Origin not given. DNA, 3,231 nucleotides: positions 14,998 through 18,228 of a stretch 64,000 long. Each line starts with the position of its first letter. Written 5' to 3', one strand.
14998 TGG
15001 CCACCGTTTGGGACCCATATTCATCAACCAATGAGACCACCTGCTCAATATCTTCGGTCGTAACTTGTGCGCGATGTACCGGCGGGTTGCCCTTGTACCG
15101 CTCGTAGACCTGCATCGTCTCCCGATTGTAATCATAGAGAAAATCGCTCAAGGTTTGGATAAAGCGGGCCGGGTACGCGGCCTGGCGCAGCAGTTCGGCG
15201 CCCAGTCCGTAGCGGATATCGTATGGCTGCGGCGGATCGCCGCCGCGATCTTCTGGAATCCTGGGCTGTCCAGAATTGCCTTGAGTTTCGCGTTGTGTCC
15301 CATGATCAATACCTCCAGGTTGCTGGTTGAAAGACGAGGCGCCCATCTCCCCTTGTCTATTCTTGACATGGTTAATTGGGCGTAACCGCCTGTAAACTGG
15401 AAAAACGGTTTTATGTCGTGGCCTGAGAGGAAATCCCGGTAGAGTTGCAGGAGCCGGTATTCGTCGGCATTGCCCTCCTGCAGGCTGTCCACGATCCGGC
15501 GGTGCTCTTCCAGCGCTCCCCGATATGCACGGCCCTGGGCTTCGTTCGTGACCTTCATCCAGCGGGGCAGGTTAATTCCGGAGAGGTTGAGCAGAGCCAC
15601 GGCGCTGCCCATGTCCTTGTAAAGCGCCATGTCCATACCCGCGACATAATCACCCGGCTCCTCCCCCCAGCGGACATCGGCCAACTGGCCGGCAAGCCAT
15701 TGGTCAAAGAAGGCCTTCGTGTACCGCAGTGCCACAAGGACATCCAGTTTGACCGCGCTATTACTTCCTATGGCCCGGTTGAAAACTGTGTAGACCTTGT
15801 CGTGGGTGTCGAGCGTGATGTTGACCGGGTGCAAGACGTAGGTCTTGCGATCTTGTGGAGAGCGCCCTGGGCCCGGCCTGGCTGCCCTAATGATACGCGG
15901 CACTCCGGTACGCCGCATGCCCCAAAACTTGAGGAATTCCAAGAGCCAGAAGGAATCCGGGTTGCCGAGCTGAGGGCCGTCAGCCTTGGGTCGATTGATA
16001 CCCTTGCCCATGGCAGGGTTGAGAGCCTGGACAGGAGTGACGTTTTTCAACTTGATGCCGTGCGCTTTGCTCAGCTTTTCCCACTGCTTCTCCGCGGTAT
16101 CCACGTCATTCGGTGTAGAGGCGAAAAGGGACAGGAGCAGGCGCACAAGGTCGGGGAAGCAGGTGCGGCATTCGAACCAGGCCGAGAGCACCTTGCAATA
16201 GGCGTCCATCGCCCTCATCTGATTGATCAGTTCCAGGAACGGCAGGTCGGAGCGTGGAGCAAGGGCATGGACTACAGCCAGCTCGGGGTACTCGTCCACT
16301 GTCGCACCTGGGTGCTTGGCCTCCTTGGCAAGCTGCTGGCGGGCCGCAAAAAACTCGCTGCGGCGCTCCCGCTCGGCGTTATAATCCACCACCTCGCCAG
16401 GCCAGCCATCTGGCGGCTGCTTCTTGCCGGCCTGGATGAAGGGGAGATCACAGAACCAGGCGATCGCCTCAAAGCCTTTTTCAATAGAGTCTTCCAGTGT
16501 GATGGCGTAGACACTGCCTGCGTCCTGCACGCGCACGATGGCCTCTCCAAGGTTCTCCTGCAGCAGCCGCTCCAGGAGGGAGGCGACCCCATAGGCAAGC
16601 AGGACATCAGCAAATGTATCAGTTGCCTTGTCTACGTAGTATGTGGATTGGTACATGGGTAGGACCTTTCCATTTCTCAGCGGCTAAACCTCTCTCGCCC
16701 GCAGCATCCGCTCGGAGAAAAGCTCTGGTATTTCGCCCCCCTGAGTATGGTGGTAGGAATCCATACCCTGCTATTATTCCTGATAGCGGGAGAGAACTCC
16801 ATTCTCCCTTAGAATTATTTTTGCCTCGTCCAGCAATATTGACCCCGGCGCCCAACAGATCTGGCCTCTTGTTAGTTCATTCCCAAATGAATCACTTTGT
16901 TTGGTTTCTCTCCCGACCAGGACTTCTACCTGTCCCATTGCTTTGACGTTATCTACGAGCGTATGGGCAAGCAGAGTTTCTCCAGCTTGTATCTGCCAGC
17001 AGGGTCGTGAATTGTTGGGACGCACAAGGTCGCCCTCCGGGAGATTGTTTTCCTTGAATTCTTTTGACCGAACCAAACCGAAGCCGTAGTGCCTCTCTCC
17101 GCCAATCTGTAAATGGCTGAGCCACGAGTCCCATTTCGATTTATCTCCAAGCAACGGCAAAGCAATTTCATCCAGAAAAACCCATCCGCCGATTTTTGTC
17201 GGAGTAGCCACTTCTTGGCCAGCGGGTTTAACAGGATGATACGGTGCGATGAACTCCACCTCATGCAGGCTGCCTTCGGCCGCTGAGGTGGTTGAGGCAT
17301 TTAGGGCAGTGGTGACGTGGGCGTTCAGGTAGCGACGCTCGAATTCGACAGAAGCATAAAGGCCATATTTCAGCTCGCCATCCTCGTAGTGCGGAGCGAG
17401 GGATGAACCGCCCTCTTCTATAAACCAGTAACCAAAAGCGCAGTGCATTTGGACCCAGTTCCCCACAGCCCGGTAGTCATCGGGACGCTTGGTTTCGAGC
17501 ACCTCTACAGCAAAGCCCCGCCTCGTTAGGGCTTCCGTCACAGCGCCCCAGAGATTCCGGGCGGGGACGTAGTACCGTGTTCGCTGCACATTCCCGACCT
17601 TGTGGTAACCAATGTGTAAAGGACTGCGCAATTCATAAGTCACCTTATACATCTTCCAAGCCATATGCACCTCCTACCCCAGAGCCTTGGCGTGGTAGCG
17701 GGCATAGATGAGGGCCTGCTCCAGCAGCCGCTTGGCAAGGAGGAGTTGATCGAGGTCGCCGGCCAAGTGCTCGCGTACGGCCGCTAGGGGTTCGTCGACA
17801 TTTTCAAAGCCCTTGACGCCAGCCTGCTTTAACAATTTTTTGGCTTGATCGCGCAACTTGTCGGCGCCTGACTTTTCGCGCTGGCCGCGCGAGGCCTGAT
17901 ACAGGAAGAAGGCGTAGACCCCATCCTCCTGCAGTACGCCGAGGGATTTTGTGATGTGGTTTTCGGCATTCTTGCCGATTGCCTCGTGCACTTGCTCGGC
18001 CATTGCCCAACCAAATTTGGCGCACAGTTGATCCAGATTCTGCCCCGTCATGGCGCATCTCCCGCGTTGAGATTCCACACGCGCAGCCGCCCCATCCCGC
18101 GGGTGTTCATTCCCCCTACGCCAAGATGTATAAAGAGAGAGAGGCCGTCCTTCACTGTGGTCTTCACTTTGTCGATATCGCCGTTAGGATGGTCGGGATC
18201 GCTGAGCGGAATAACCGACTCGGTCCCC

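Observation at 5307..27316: Composite CRISPR-Cas locus: a complete III-C-ordered effector module nested between cas3 and a type I cas8-cas7-cas5 set, served by one cas6, one adaptation module and one array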

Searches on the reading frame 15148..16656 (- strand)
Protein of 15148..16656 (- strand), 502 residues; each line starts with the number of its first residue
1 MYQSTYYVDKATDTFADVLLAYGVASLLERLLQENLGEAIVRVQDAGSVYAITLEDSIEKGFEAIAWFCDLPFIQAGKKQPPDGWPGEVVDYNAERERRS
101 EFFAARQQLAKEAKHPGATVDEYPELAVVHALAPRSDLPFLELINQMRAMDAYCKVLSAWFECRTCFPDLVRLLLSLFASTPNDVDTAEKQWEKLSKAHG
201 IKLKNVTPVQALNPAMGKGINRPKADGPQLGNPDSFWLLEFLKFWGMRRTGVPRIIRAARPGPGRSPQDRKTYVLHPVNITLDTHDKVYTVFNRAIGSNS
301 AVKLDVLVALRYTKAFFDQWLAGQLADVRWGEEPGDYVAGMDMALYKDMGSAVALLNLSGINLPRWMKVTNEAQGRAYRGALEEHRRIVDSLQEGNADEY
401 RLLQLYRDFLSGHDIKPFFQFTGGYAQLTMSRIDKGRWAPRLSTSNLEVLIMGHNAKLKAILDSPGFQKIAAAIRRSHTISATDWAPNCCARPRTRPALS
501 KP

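Call 5: search_protein_families(library=padloc, proteins=[window:15148-16656:-], max_evalue=0.01)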
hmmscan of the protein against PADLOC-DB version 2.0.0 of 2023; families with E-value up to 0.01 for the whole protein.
window:15148-16656:- (502 aa): 1 family
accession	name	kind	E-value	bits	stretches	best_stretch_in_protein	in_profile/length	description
PDLC01417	Cas8a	-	1.3e-41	140.8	1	90-478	64-436/555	CAS-I-A; effector_LS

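Call 7: search_protein_families(library=ncbifam, proteins=[window:15148-16656:-], max_evalue=0.001)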
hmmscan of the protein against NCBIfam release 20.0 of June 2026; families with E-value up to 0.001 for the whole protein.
window:15148-16656:- (502 aa): 0 families

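Call 27: search_protein_families(library=pfam, proteins=[window:15148-16656:-], max_evalue=0.01)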
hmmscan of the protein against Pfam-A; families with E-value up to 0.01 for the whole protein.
window:15148-16656:- (502 aa): 0 families

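Call 48: find_homologous_proteins(query=window:15148-16656:-, max_evalue=0.00001)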
Query window:15148-16656:- (502 aa): 575 proteins with E <= 0.00001 among 8000 candidates; the best 120 are listed.
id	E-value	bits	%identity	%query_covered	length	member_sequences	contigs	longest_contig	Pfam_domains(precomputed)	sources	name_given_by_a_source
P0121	0.0e+0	1070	97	96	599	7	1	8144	-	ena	-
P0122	1.3e-255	867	79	96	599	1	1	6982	-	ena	-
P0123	7.6e-245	832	75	96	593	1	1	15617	-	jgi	-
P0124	2.7e-243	827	75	96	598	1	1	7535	-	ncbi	-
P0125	1.3e-241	821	75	96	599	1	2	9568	-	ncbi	-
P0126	1.9e-239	814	73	96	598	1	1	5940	-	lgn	-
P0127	2.6e-239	814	73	96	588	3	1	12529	-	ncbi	-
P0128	5.1e-238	809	73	96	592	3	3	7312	-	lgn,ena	-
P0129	4.4e-237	806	74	96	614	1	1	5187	-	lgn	-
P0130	6.2e-237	806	73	96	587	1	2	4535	-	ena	-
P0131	1.6e-236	805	74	96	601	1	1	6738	-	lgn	-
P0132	7.0e-235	799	72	96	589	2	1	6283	-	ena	-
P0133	1.9e-234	798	72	96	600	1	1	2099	-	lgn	-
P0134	4.3e-233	793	72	96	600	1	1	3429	-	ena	-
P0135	6.8e-233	793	72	96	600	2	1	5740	-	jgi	jgi:hypothetical protein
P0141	8.3e-229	779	70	96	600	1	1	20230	-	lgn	-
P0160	7.7e-219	746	68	96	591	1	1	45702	-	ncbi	-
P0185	1.0e-189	650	59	96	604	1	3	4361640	-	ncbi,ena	-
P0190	9.1e-187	640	59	95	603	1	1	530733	-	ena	-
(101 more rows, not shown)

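Call 49: find_encoding_contigs(protein=P0121, flank=10000, max_places=3)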
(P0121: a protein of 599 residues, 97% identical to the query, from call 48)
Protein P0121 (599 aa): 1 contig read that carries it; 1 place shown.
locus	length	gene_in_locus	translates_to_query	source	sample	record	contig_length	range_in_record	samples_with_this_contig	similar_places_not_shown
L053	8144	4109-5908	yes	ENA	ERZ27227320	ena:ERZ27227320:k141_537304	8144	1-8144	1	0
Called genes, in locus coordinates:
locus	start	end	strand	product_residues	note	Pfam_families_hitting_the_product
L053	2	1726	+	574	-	?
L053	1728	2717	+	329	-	PF03787:RAMPs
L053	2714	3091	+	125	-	-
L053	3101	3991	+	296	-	-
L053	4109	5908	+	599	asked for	-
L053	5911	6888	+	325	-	PF01905:DevR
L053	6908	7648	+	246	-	-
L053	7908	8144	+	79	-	?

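Call 50: find_encoding_contigs(protein=P0185, flank=10000, max_places=2)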
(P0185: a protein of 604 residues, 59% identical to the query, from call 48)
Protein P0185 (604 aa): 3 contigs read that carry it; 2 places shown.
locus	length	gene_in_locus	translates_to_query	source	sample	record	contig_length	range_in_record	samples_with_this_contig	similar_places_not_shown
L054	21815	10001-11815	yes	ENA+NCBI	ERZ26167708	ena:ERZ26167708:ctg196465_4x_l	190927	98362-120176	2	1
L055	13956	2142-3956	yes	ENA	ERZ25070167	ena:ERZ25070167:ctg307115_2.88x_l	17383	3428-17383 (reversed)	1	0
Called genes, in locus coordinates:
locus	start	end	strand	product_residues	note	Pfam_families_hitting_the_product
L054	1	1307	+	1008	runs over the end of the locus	PF02347:GDC-P, PF00266:Aminotran_5 (faint), PF02347:GDC-P, PF01212:Beta_elim_lyase (weak), PF21478:GcvP2_C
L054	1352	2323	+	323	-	PF00389:2-Hacid_dh, PF02826:2-Hacid_dh_C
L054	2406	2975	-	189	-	-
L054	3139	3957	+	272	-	PF13180:PDZ_2, PF17820:PDZ_6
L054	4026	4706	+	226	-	-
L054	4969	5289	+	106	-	-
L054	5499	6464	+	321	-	-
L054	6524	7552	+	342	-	PF25583:WCX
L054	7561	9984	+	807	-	PF00270:DEAD, PF04851:ResIII (weak), PF00271:Helicase_C, PF22590:Cas3-like_C_2, PF18019:Cas3_HD (weak)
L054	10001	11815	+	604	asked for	-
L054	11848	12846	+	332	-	PF01905:DevR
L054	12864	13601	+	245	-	-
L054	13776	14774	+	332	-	PF13280:WYL, PF25583:WCX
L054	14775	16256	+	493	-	-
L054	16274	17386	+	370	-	-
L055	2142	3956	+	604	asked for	-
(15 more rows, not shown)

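Call 51: find_encoding_contigs(protein=P0190, flank=10000, max_places=2)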
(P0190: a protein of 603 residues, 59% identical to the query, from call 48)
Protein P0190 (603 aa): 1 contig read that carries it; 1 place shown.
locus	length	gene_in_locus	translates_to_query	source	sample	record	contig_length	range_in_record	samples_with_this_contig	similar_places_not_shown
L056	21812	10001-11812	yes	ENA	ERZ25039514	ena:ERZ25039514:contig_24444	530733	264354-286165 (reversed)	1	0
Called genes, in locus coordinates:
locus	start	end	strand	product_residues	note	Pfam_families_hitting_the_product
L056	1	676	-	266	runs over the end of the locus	PF02782:FGGY_C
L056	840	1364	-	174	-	PF00370:FGGY_N (weak)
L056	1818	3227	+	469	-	PF00270:DEAD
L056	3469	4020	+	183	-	-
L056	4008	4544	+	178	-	PF01844:HNH (faint), PF09369:MZB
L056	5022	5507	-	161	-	-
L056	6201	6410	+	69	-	PF12802:MarR_2 (weak), PF13412:HTH_24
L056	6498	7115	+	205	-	PF01381:HTH_3 (weak)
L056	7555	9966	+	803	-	PF00270:DEAD, PF04851:ResIII (weak), PF00271:Helicase_C, PF22590:Cas3-like_C_2, PF18019:Cas3_HD (weak)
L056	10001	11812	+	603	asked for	-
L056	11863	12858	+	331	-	PF01905:DevR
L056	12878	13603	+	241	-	-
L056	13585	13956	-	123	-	PF18480:DUF5615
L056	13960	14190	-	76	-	PF04255:DUF433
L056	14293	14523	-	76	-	PF02604:PhdYeFM_antitox (faint)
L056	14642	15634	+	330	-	PF27225:AF_1859_N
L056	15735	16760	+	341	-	PF01867:Cas_Cas1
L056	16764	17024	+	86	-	PF09827:CRISPR_Cas2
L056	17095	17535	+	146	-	-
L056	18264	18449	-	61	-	-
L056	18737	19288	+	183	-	-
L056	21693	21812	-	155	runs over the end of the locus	-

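Call 54: find_encoding_contigs(protein=P0123, flank=10000, max_places=2)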
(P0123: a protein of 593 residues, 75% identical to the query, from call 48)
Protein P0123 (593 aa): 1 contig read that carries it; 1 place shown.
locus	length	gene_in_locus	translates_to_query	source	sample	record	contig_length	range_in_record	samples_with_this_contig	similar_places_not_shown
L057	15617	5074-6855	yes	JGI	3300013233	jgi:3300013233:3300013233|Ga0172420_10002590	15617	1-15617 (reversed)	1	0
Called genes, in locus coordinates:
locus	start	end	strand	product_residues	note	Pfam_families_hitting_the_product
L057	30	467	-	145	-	PF01850:PIN (weak), PF13470:PIN_3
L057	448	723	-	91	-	PF02604:PhdYeFM_antitox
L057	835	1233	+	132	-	-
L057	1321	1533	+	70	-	PF25213:HVO_A0261_N (weak), PF01325:Fe_dep_repress (weak), PF08279:HTH_11 (weak), PF09339:HTH_IclR, PF01047:MarR (weak), PF12802:MarR_2, PF13404:HTH_AsnC-type (weak), PF13412:HTH_24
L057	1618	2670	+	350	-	PF13384:HTH_23 (faint), PF13280:WYL, PF25583:WCX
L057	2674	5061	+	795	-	PF00270:DEAD, PF04851:ResIII (weak), PF00271:Helicase_C (weak), PF22590:Cas3-like_C_2, PF18019:Cas3_HD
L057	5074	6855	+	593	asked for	-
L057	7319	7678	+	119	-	PF01797:Y1_Tnp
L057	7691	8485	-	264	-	-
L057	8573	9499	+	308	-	PF01905:DevR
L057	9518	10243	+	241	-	-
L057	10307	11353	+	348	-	PF27225:AF_1859_N, PF10040:CRISPR_Cas6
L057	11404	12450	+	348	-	PF01867:Cas_Cas1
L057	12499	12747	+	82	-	PF09827:CRISPR_Cas2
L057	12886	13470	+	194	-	PF01930:Cas_Cas4, PF12705:PDDEXK_1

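Call 55: find_encoding_contigs(protein=P0127, flank=10000, max_places=2)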
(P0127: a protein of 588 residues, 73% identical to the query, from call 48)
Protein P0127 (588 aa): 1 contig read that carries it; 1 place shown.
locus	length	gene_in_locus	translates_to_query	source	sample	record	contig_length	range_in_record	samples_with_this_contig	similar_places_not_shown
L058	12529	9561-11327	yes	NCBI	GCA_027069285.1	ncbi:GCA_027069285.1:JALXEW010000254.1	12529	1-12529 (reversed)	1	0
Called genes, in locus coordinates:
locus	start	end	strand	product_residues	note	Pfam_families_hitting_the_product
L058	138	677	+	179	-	-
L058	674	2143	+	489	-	PF03787:RAMPs (weak)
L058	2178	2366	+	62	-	-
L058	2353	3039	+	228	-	PF08843:AbiEii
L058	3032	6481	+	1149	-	-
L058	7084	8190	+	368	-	PF03787:RAMPs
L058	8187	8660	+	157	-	-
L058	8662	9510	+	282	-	-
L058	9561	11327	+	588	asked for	-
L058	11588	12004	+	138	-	PF01797:Y1_Tnp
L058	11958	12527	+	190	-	?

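Call 56: find_encoding_contigs(protein=P0141, flank=10000, max_places=2)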
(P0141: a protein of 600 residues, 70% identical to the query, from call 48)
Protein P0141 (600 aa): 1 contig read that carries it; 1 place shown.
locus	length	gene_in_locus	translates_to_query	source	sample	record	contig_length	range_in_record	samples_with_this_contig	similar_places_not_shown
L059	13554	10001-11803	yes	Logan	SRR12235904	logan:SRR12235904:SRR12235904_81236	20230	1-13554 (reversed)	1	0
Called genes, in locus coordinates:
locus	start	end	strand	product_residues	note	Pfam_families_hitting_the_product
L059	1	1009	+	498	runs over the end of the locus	-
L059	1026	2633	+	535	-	PF22335:Cas10-Cmr2_palm2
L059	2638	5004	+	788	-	PF03787:RAMPs, PF09700:Cas_Cmr3 (weak)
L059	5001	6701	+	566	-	PF03787:RAMPs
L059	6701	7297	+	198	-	-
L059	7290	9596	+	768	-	PF00313:CSD, PF03787:RAMPs (weak)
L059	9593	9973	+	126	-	-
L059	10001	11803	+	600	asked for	-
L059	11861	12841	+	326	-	PF01905:DevR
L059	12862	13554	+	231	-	?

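Call 57: find_encoding_contigs(protein=P0160, flank=10000, max_places=2)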
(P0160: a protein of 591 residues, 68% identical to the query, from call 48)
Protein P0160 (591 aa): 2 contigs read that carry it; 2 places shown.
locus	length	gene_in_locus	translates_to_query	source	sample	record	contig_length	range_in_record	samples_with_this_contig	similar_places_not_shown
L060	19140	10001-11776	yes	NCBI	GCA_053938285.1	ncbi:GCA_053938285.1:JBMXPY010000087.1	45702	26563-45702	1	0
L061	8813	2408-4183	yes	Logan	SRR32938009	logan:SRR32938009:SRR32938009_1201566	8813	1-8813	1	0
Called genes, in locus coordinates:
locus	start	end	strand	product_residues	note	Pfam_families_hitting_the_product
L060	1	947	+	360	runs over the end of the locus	PF03787:RAMPs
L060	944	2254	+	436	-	PF13175:AAA_15 (weak), PF13304:AAA_21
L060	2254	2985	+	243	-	-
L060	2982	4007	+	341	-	PF03787:RAMPs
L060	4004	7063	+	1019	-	-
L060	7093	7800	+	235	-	-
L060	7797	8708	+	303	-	PF03787:RAMPs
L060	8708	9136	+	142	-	-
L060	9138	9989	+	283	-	-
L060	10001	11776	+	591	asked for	-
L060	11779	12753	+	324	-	PF01905:DevR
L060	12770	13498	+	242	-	-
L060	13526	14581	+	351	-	PF27225:AF_1859_N, PF10040:CRISPR_Cas6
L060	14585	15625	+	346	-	PF01867:Cas_Cas1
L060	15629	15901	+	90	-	PF09827:CRISPR_Cas2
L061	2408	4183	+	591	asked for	-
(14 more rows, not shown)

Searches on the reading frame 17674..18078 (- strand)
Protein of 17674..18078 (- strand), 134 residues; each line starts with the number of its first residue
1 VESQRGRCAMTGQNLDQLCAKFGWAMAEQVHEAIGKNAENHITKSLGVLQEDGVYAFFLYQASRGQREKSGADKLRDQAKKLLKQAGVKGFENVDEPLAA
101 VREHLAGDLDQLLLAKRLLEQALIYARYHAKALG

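Call 5: search_protein_families(library=padloc, proteins=[window:17674-18078:-], max_evalue=0.01)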
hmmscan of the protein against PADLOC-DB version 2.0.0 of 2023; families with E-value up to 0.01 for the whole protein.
window:17674-18078:- (134 aa): 4 families
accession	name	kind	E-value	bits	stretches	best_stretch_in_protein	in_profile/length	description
PDLC00984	Cmr5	-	5.5e-40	134.8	1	11-133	2-124/129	Cmr5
PDLC01471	Cmr5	-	1.2e-36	123.7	1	13-133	2-112/114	CAS-III-C; effector_SS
PDLC01517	Cmr5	-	4.6e-17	60.6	1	38-134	21-130/131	CAS-III-C; effector_SS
PDLC00986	Cmr5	-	4e-15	54.3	2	104-134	145-175/178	Cmr5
